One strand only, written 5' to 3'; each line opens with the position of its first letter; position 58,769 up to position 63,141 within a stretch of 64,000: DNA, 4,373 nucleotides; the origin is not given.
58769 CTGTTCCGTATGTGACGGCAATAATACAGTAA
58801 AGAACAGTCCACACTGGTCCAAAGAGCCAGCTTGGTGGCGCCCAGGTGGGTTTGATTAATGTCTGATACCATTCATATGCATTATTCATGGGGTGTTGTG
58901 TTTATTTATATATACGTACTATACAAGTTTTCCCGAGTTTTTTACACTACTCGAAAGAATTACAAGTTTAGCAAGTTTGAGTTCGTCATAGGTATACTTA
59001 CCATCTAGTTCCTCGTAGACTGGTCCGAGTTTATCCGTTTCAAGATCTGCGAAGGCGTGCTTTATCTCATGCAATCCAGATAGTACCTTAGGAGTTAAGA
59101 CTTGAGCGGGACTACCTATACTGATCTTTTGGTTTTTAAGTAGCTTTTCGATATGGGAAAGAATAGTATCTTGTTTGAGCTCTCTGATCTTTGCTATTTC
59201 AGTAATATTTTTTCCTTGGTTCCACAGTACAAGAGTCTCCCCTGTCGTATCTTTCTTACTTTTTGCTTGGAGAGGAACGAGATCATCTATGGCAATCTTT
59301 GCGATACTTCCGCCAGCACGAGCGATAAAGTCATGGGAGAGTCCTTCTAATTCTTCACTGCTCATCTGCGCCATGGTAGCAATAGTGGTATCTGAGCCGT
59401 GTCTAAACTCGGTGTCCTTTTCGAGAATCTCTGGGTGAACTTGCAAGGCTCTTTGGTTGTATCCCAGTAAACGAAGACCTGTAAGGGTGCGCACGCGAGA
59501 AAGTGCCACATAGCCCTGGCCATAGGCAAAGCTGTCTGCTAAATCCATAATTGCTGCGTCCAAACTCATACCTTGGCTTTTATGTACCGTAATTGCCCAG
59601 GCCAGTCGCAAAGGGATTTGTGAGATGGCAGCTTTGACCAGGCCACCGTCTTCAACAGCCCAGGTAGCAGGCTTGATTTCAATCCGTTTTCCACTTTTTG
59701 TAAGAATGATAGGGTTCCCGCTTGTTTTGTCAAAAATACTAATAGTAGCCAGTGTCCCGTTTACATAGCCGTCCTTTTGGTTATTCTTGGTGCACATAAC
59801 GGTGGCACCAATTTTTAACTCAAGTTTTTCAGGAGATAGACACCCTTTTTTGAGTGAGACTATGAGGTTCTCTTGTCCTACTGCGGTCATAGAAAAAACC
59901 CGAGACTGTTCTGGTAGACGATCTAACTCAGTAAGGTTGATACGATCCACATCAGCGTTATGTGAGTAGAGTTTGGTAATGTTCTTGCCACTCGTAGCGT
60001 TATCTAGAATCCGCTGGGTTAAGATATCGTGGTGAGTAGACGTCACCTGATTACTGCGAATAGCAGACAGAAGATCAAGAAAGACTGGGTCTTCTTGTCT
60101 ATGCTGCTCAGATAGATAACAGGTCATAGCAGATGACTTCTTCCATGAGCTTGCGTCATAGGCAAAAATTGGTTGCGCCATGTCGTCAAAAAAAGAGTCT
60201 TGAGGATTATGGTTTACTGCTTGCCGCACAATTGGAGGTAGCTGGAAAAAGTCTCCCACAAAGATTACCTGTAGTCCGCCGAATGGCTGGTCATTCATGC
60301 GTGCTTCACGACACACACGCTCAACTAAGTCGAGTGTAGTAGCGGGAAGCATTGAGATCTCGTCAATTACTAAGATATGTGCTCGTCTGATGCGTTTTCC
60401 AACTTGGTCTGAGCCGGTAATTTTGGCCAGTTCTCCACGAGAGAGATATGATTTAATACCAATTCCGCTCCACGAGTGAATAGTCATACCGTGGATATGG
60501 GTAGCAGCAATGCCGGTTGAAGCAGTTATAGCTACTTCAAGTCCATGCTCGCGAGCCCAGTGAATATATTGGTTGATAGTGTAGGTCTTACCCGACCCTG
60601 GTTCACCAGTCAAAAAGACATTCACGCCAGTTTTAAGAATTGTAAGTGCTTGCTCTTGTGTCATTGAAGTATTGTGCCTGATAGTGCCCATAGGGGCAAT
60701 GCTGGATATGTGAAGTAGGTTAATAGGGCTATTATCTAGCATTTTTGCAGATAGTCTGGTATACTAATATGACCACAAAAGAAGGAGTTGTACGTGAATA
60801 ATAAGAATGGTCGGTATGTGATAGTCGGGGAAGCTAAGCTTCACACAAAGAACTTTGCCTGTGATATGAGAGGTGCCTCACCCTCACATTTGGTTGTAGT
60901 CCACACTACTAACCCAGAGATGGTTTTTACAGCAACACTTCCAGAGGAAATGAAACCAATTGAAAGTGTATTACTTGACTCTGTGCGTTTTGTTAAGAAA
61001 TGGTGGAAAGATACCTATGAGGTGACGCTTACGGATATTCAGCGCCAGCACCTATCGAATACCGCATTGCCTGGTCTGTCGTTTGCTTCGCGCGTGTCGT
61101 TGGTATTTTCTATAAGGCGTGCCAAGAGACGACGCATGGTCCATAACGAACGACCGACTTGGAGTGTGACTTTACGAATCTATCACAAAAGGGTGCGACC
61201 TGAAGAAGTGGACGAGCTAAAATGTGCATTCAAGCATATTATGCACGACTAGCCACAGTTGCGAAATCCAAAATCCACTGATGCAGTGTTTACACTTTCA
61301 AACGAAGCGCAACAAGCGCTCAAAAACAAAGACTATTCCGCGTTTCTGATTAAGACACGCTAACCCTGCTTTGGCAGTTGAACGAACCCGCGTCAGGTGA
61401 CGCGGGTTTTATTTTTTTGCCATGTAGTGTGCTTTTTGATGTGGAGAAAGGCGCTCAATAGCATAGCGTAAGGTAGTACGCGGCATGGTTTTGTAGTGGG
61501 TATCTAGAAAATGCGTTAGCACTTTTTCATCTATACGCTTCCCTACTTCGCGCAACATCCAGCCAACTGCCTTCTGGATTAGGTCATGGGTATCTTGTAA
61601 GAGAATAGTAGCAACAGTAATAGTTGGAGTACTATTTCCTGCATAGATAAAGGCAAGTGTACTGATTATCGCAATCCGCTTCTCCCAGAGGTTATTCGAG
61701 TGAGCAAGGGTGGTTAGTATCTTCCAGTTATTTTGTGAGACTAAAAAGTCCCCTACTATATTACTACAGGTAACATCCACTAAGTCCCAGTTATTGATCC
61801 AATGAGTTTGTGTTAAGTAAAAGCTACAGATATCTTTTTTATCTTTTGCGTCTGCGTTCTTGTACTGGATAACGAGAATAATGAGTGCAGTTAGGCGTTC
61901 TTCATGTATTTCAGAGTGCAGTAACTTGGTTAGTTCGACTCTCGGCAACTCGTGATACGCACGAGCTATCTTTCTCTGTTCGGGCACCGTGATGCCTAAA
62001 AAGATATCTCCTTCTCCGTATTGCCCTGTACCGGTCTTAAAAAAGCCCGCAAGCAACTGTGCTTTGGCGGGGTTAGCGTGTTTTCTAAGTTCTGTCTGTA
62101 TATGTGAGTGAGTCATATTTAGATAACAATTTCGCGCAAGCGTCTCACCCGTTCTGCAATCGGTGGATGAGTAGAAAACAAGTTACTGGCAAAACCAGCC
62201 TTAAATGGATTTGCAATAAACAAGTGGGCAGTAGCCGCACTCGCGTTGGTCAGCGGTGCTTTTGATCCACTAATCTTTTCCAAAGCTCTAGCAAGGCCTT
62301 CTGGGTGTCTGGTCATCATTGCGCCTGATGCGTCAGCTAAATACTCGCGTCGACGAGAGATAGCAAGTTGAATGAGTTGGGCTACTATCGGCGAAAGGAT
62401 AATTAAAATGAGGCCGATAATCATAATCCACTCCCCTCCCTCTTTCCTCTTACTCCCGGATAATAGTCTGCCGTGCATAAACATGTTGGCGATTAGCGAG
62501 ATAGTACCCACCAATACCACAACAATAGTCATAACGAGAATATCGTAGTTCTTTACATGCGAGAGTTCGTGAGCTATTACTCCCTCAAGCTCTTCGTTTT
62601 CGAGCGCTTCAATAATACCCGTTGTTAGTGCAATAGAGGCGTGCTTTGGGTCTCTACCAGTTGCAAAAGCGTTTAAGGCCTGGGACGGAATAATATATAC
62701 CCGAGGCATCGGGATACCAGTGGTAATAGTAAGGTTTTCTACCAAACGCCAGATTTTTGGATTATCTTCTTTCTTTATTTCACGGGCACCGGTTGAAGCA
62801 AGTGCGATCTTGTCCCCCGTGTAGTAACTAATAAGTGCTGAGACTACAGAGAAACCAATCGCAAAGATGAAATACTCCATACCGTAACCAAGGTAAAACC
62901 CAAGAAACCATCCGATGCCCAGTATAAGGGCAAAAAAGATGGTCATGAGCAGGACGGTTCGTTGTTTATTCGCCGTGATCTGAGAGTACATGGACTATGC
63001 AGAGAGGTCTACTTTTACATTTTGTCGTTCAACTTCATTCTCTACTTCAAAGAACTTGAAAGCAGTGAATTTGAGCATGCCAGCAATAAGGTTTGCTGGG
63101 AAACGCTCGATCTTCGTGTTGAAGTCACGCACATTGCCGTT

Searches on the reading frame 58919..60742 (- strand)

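Call 8: search_protein_families(library=pfam, proteins=[window:58919-60742:-], max_evalue=0.001)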
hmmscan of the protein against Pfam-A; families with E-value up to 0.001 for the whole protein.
window:58919-60742:- (607 aa): 10 families
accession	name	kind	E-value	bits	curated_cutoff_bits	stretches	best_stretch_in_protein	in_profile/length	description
PF05970.20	PIF1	-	3.4e-31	109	25.9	1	35-179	18-163/223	PIF1-like helicase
PF14493.12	HTH_40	-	1e-18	67.8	27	1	500-591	2-88/89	Helix-turn-helix domain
PF13245.12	AAA_19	-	2.7e-15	57.1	25.1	1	29-171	1-132/134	AAA domain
PF13604.12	AAA_30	-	3.7e-14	53.3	27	1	28-173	5-133/191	AAA domain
PF21530.3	Pif1_2B_dom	-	5.4e-08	32.9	23.9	1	296-334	5-44/47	DNA helicase Pif1, 2B domain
PF13401.12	AAA_22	-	1.7e-07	32.1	27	1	42-163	8-122/130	AAA domain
PF20720.3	nSTAND3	-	3.4e-05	24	27.2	1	30-73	8-51/155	Novel STAND NTPase 3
PF07728.20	AAA_5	-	3.8e-05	24.2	22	1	41-149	1-95/139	AAA domain (dynein-related subfamily)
PF03266.21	NTPase_1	-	0.00038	20.8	23.9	0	41-70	1-30/168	NTPase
PF13538.12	UvrD_C_2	-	0.00057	20.1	27.4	0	380-418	1-46/52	UvrD-like helicase C-terminal domain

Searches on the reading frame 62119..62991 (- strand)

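Call 63: search_protein_families(library=pfam, proteins=[window:62119-62991:-], max_evalue=0.001)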
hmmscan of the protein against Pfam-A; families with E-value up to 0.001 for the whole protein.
window:62119-62991:- (290 aa): 3 families
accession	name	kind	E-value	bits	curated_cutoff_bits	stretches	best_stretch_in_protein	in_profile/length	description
PF01435.24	Peptidase_M48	-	2.9e-34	119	20.3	1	76-288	3-185/186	Peptidase family M48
PF05569.17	Peptidase_M56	-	3.5e-05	23.6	31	1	119-160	177-218/296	BlaR1 peptidase M56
PF20990.2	DUF2207_C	-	0.00096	19.4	33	0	130-238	118-211/247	Predicted membrane protein (DUF2207) C-terminal domain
